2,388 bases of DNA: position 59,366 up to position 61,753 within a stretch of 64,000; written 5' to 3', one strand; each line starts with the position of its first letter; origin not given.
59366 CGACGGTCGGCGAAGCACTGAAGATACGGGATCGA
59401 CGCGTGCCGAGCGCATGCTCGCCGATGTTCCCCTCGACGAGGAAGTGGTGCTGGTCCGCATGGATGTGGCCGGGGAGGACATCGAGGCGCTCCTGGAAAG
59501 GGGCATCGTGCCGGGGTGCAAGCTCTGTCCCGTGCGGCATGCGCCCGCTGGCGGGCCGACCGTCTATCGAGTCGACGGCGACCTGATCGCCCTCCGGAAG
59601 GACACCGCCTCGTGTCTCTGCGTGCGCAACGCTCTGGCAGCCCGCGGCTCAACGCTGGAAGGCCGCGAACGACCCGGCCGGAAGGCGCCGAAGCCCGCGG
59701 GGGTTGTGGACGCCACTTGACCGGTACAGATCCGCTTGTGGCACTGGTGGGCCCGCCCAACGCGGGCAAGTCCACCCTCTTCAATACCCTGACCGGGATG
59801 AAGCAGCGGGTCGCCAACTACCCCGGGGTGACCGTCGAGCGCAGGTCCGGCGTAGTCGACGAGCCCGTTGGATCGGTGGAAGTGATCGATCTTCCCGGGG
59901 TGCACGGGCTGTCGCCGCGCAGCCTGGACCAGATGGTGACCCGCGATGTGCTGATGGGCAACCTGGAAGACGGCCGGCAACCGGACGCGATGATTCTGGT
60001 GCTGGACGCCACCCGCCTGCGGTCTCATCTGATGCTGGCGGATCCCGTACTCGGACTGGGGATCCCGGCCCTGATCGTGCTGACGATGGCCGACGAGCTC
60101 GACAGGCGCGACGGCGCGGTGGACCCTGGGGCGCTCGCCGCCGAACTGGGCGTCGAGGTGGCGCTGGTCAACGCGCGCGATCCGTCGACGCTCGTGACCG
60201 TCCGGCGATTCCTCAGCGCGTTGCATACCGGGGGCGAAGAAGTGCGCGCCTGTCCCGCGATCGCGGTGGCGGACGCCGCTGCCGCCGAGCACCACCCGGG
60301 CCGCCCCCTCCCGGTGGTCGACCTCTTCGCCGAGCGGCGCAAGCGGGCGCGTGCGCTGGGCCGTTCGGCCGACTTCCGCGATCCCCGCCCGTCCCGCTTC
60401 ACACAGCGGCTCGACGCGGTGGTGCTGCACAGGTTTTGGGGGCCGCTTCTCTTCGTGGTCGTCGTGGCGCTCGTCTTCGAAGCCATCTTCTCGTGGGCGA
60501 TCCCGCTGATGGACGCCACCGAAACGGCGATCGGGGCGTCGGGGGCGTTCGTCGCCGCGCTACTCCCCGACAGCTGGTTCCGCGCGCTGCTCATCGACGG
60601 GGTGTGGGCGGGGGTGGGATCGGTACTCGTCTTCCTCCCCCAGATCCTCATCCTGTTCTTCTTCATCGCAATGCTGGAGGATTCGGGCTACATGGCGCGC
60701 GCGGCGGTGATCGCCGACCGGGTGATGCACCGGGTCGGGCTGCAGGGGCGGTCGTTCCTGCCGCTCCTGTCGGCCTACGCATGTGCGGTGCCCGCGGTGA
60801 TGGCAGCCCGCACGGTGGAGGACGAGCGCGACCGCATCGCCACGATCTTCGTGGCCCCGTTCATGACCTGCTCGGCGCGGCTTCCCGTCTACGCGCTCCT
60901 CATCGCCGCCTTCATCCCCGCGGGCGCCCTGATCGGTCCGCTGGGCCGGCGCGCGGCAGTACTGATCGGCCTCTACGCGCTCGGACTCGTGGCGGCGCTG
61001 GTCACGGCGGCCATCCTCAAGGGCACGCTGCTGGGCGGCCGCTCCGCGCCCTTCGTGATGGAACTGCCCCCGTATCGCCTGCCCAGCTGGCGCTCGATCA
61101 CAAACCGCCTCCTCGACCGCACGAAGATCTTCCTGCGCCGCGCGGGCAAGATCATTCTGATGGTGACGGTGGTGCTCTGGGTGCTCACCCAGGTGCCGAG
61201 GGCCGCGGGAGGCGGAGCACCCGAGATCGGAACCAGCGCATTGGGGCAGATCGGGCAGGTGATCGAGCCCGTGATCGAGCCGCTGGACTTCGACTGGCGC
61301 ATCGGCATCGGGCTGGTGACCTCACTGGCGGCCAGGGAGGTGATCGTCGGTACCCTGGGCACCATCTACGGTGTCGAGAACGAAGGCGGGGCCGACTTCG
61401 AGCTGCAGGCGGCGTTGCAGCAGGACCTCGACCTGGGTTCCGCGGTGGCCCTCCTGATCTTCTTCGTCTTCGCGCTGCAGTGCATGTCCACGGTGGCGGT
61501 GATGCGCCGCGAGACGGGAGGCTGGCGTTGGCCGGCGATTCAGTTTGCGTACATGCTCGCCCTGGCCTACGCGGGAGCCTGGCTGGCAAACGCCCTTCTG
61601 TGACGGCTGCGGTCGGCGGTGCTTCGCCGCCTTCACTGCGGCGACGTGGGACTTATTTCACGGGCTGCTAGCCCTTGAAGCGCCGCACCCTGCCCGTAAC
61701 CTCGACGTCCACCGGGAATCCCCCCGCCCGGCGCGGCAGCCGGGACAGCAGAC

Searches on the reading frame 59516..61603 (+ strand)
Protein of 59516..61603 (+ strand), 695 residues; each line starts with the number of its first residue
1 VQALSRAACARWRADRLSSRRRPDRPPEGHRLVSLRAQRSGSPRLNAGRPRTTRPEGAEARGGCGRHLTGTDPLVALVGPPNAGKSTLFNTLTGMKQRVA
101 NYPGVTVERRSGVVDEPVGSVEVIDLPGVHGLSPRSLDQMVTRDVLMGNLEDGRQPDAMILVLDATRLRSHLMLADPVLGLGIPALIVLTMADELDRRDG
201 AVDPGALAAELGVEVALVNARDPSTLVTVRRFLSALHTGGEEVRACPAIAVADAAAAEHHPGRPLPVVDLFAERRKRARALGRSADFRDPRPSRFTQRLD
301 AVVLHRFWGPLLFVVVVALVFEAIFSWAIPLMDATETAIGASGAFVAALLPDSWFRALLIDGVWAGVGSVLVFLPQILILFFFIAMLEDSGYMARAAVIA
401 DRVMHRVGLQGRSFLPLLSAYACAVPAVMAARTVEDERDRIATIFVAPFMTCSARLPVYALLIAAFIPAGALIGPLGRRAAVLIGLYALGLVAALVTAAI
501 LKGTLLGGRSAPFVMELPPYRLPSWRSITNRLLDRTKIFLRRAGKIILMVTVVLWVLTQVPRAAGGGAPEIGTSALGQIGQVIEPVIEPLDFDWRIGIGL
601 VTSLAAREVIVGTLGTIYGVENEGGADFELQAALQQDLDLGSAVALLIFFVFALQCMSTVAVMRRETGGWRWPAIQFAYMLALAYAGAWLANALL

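Call 71: search_protein_families(library=pfam, proteins=[window:59516-61603:+], max_evalue=0.001)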
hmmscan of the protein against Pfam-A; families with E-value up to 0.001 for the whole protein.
window:59516-61603:+ (695 aa): 4 families
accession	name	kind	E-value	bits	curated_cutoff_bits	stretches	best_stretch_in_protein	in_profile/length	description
PF02421.24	FeoB_N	-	7.6e-40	136.4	27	1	75-224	3-147/156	Ferrous iron transport protein B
PF07670.19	Gate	-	2.3e-39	134.4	29.6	2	370-465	1-103/104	Nucleoside recognition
PF07664.17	FeoB_C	-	6.4e-18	64.7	26.6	1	483-535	1-54/54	Ferrous iron transport protein B C terminus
PF01926.29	MMR_HSR1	-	1.3e-17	64.4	21.9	1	75-169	2-90/113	50S ribosome-binding GTPase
